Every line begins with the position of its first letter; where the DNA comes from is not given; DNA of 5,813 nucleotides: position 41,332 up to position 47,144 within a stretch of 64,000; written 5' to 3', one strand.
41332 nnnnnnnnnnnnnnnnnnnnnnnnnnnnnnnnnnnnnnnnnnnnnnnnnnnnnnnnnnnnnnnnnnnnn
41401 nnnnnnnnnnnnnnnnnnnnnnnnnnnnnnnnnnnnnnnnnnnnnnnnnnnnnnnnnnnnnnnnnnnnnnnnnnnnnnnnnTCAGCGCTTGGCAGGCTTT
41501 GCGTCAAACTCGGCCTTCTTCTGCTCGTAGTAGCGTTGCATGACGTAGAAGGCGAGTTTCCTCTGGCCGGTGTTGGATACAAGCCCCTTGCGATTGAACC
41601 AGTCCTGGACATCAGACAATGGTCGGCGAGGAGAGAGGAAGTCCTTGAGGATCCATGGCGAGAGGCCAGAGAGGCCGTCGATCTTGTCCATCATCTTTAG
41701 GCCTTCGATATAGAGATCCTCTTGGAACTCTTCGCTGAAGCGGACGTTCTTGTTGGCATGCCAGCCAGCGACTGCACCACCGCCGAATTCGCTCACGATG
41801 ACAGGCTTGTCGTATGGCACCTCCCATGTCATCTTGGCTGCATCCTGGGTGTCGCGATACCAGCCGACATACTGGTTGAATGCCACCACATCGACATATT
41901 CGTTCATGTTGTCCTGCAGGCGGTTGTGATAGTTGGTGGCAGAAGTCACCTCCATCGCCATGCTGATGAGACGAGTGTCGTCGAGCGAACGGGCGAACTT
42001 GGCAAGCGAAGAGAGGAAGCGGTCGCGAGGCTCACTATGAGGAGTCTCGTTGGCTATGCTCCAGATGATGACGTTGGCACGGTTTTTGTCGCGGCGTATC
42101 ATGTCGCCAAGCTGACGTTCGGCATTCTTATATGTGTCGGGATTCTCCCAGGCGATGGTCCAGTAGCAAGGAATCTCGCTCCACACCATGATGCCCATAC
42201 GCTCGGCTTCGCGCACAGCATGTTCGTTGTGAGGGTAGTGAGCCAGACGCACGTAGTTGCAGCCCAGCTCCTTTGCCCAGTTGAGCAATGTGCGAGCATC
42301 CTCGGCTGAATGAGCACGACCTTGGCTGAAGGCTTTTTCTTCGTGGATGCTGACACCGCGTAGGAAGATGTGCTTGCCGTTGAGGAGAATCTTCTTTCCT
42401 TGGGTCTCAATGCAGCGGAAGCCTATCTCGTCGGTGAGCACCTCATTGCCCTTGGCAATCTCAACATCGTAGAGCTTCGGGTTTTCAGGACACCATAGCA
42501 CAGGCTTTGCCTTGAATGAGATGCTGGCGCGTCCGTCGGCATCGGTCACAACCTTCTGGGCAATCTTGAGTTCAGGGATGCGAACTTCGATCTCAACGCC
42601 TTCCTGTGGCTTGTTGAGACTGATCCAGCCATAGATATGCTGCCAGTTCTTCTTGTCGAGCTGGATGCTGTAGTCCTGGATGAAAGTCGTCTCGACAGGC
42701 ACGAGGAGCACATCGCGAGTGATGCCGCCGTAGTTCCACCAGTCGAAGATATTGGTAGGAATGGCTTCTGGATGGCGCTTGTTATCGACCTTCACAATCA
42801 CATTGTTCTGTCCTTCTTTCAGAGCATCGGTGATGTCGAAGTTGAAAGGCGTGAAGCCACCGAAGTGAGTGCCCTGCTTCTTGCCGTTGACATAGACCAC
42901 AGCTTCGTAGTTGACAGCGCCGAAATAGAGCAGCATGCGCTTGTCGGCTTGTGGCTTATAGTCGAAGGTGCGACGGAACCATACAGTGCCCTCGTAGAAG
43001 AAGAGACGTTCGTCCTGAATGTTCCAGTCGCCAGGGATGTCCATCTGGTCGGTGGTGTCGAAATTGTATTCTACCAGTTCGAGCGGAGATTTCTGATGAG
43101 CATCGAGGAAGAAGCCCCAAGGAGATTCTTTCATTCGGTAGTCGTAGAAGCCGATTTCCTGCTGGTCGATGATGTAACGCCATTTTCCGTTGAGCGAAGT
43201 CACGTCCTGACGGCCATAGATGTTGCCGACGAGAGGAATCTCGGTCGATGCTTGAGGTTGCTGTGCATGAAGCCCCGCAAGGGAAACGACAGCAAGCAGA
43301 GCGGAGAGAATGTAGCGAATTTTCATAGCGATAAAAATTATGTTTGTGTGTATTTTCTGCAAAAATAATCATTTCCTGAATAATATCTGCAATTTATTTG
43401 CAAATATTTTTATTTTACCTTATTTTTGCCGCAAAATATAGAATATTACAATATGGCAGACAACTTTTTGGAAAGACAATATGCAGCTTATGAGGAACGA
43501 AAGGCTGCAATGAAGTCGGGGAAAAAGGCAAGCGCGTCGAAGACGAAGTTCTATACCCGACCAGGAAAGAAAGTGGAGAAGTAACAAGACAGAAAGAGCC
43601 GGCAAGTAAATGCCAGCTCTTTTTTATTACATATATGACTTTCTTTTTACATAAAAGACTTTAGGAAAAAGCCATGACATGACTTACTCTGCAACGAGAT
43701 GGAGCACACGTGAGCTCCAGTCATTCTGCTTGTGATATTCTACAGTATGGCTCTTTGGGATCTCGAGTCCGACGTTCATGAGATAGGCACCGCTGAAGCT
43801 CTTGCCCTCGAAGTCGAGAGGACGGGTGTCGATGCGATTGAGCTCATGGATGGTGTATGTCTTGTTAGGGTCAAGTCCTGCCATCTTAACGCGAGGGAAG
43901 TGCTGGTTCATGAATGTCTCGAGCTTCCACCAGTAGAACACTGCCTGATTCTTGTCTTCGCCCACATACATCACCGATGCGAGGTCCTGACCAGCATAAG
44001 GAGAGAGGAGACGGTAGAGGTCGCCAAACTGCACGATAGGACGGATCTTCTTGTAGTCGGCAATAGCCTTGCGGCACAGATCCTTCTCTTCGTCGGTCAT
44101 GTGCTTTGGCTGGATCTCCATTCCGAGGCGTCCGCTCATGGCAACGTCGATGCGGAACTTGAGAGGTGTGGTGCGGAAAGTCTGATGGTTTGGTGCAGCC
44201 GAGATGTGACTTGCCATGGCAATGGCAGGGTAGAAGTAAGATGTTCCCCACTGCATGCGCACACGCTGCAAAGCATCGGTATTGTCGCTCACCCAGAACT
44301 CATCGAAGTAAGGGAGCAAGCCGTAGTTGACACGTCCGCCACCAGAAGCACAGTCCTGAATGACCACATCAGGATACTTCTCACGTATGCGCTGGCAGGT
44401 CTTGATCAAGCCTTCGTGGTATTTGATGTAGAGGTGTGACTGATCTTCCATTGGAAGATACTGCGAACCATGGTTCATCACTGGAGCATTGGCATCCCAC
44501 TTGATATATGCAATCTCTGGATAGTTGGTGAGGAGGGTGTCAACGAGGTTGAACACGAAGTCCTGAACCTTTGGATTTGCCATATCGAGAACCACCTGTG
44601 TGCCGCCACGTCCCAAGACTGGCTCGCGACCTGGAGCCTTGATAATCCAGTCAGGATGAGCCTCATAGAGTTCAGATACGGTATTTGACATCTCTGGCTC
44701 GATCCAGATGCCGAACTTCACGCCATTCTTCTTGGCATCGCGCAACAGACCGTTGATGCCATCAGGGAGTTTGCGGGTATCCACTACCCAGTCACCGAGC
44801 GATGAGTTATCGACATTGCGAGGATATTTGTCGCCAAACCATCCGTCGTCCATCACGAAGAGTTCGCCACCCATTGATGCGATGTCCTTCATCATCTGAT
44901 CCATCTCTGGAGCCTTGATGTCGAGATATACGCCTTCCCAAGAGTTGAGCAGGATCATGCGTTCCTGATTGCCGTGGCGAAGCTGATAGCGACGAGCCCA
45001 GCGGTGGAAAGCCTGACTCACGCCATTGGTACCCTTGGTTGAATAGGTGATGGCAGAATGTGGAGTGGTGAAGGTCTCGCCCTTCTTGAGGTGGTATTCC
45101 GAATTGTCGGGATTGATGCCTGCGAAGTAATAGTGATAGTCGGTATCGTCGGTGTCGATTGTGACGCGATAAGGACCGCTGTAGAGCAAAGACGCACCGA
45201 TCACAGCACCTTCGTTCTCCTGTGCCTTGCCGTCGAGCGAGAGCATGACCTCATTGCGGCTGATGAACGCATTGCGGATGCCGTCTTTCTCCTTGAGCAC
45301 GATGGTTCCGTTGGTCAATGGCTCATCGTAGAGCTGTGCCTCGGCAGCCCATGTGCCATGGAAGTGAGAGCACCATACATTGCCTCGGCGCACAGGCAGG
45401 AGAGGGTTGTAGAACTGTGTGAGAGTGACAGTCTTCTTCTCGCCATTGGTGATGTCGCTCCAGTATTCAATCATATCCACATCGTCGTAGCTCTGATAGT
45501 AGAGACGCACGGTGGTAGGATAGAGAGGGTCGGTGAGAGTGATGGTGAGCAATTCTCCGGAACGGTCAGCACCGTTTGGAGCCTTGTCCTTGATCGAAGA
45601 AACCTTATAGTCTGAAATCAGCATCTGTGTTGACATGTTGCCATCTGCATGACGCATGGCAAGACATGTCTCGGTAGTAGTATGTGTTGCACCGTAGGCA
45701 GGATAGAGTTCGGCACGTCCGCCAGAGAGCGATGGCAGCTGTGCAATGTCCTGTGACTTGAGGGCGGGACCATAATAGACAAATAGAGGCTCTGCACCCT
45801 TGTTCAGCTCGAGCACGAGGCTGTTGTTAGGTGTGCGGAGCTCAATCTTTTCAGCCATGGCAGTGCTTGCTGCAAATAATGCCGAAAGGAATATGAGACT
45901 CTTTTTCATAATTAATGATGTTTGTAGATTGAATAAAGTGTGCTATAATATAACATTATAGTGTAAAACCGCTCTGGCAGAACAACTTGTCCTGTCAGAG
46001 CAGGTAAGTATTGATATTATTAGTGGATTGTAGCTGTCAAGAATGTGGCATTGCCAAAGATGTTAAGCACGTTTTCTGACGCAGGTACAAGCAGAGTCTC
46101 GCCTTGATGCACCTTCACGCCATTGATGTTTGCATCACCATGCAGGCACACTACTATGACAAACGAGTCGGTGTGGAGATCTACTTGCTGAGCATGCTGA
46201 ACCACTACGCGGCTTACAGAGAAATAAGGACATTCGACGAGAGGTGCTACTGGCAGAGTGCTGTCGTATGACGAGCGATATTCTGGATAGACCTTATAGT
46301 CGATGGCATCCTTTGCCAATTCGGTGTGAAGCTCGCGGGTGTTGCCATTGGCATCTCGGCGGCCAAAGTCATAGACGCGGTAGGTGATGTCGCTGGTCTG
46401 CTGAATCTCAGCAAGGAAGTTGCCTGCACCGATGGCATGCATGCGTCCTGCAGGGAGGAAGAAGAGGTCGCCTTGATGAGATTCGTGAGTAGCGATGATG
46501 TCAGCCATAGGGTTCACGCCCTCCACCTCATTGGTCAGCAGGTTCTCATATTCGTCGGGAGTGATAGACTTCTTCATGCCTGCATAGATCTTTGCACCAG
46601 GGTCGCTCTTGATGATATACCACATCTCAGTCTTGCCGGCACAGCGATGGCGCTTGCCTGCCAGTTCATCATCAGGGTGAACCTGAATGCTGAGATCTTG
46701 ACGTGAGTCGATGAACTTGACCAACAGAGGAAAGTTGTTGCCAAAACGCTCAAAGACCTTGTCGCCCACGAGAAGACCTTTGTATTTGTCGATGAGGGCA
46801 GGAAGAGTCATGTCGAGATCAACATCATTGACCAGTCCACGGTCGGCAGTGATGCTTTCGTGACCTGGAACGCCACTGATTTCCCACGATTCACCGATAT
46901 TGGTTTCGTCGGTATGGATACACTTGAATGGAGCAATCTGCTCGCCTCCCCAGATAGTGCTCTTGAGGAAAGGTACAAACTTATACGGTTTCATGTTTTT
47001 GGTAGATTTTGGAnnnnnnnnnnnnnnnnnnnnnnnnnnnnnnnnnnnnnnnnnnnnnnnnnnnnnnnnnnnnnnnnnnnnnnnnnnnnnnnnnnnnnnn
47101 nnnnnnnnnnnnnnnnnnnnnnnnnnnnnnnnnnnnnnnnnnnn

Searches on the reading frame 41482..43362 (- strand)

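Call 8: search_protein_families(library=pfam, proteins=[window:41482-43362:-])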
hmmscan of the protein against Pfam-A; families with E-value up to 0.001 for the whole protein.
window:41482-43362:- (626 aa): 5 families
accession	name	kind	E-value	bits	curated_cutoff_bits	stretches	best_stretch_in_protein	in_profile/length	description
PF02836.23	Glyco_hydro_2_C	-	1.4e-30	106.9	21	1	319-549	2-237/302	Glycosyl hydrolases family 2, TIM barrel domain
PF02837.24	Glyco_hydro_2_N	-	2.2e-19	70.5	28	1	55-221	2-166/169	Glycosyl hydrolases family 2, sugar binding domain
PF22666.2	Glyco_hydro_2_N2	-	2.9e-09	37.7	27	1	124-195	47-120/167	Glycosyl hydrolase 2 galactose-binding domain-like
PF00703.27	Glyco_hydro_2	-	6.6e-05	24.1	23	1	227-316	2-109/109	Glycosyl hydrolases family 2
PF13364.12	BetaGal_ABD2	-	0.00066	20.8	23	0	117-196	28-110/112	Beta-galactosidase second all-beta domain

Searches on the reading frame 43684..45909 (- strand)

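Call 8: search_protein_families(library=pfam, proteins=[window:43684-45909:-])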
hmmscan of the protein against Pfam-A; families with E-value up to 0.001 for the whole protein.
window:43684-45909:- (741 aa): 4 families
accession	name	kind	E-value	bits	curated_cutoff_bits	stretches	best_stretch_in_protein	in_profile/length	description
PF02065.24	Melibiase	-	2.3e-115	385.7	27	1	279-629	1-347/347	Melibiase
PF16875.11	Glyco_hydro_36N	-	1.7e-37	129.7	27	1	41-275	3-253/253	Glycosyl hydrolase family 36 N-terminal domain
PF16874.11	Glyco_hydro_36C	-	1.1e-23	83.8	27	1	644-738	2-77/77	Glycosyl hydrolase family 36 C-terminal domain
PF02638.21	GHL10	-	1.2e-05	25.1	27.9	1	384-464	71-154/311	Glycosyl hydrolase-like 10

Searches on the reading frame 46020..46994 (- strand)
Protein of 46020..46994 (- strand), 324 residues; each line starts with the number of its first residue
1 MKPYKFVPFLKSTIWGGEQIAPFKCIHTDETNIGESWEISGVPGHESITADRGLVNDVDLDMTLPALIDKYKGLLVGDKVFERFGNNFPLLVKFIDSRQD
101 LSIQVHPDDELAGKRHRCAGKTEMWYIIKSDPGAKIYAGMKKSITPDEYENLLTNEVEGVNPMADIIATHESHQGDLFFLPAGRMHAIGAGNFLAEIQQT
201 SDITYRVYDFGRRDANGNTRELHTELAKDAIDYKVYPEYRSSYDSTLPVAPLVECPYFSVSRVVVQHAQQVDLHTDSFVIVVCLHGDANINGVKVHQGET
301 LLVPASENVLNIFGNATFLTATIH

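Call 59: search_protein_families(library=pfam, proteins=[window:46020-46994:-], max_evalue=0.00001)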
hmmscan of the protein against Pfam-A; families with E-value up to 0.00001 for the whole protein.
window:46020-46994:- (324 aa): 2 families
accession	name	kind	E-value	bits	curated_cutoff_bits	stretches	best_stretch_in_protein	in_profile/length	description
PF20511.4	PMI_typeI_cat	-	7.6e-09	36.3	22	1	11-119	9-114/143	Phosphomannose isomerase type I, catalytic domain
PF21621.3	MPI_cupin_dom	-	1.6e-08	34.8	27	1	253-319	6-75/79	Mannose-6-phosphate isomerase, cupin domain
